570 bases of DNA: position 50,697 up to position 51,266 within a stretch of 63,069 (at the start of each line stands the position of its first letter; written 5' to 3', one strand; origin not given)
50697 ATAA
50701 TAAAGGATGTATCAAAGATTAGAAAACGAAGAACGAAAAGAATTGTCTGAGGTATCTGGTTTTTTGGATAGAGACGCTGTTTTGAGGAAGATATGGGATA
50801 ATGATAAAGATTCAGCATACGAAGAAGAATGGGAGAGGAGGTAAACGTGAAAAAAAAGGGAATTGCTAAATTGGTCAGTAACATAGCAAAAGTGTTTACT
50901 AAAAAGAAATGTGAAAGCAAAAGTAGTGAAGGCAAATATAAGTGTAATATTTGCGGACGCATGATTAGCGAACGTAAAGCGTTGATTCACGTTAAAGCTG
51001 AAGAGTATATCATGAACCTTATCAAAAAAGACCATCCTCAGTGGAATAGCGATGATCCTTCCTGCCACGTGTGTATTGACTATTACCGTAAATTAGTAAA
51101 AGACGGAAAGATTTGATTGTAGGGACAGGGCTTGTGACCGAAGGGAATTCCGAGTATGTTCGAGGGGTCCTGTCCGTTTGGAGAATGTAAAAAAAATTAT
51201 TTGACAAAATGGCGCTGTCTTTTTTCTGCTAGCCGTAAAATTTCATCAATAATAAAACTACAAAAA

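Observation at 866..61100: Degenerate heptanucleotide arrays are the default building block of intergenic DNA, and each spacer uses its own word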

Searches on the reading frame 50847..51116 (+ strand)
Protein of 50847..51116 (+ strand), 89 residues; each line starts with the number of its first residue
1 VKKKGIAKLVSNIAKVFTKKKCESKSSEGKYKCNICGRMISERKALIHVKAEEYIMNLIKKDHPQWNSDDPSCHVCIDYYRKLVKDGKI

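Call 67: search_protein_families(library=pfam, proteins=[window:50847-51116:+], max_evalue=0.1)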
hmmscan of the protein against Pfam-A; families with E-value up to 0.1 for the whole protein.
window:50847-51116:+ (89 aa): 3 families
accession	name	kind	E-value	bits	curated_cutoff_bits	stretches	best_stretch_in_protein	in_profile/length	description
PF03107.22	C1_2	-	0.035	14.9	26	0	24-42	11-29/48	C1 domain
PF13894.12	zf-C2H2_4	-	0.084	14.1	27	0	31-49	1-20/24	C2H2-type zinc finger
PF06397.17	Desulfoferrod_N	-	0.089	12.9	23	1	30-39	6-15/36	Desulfoferrodoxin, N-terminal domain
